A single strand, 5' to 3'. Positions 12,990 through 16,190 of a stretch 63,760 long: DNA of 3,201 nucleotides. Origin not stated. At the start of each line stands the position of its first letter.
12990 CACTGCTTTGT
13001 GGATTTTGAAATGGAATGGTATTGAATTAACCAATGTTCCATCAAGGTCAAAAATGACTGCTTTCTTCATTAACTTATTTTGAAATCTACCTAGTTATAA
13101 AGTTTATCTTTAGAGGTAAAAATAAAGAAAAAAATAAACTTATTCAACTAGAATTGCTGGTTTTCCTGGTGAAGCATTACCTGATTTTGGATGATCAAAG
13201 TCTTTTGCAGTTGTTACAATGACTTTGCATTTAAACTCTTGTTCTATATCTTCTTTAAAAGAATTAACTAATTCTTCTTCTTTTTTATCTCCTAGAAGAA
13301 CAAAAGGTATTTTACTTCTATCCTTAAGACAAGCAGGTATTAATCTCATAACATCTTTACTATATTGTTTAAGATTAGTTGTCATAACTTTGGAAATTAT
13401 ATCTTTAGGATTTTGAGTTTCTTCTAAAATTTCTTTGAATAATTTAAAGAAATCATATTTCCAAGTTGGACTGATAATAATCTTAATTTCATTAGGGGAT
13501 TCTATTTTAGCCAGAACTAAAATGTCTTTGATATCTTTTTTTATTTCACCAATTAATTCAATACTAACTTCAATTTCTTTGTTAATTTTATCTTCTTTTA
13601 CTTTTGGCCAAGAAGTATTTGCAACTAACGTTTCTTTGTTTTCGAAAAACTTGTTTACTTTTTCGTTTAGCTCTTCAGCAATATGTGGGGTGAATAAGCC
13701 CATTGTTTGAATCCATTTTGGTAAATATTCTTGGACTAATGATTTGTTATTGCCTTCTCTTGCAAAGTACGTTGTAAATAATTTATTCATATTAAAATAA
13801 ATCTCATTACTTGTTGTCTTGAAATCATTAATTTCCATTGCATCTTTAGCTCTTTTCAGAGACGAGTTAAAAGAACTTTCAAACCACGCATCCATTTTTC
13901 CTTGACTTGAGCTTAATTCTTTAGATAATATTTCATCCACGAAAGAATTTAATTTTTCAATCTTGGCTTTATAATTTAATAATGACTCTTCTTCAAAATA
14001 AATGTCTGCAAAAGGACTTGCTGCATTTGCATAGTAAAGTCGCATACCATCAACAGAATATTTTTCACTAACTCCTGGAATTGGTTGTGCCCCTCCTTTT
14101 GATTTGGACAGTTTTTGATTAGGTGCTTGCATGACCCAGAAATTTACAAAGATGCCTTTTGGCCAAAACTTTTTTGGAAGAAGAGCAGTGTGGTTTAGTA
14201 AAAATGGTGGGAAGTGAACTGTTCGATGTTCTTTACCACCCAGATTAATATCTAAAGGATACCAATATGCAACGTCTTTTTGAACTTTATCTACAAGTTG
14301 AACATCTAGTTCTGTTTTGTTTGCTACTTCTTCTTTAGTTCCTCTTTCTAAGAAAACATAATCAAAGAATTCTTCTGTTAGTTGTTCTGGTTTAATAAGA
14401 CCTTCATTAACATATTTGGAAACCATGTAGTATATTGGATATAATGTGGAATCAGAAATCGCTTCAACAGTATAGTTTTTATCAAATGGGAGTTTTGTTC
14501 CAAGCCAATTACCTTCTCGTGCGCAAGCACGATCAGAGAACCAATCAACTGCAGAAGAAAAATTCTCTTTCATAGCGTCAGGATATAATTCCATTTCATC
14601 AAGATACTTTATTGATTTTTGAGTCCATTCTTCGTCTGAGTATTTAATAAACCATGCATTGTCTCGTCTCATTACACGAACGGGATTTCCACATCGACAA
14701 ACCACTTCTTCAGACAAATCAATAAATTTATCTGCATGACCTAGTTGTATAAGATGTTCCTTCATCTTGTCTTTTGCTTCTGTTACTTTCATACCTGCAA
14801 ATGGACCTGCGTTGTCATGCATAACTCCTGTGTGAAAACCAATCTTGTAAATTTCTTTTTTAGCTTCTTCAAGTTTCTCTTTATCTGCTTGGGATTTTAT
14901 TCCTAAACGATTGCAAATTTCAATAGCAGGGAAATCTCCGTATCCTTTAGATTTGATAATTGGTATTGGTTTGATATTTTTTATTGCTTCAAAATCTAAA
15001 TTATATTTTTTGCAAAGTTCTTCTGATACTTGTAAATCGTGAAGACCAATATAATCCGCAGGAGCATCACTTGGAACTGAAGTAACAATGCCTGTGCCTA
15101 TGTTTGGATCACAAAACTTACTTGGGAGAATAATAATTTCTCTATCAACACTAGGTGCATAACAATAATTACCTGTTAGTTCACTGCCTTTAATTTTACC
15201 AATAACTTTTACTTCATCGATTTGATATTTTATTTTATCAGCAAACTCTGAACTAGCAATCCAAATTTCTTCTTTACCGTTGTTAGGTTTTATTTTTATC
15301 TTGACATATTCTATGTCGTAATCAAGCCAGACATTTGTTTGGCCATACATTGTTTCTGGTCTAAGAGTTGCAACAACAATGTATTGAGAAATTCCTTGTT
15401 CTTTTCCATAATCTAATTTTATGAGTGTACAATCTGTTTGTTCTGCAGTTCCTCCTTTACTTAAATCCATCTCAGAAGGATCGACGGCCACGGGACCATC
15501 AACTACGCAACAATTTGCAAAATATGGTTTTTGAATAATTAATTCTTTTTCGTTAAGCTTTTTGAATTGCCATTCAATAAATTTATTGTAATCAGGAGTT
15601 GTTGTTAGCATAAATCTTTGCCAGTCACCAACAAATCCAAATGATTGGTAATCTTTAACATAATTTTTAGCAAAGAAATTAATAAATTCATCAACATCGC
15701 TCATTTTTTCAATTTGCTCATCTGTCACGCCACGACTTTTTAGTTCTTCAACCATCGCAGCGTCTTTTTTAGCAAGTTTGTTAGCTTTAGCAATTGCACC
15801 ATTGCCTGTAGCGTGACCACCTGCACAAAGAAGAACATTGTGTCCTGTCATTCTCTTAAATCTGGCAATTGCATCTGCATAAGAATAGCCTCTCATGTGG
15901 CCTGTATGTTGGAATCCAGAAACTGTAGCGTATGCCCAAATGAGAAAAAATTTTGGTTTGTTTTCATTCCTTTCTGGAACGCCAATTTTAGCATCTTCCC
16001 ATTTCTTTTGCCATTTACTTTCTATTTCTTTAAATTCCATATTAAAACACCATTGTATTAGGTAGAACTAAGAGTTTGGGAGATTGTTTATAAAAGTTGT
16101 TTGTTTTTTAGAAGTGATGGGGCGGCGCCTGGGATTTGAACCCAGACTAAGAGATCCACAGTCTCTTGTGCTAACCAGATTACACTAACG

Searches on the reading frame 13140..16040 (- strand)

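Call 13: search_protein_families(library=pfam, proteins=[window:13140-16040:-])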
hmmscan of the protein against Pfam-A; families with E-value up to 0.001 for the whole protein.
window:13140-16040:- (966 aa): 4 families
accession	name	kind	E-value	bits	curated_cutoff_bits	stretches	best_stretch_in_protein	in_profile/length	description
PF00133.28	tRNA-synt_1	-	1.6e-23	83.6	22.7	1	9-680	1-411/414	tRNA synthetases class I (I, L, M and V)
PF08264.19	Anticodon_1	-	9.2e-14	52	25.1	1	717-851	1-143/148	Anticodon-binding domain of tRNA ligase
PF09334.17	tRNA-synt_1g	-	6e-12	45.5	20.1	1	39-102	9-72/391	tRNA synthetases class I (M)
PF13603.12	tRNA-synt_1_2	-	0.0001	22.3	25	0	218-330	20-126/185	Leucyl-tRNA synthetase, editing domain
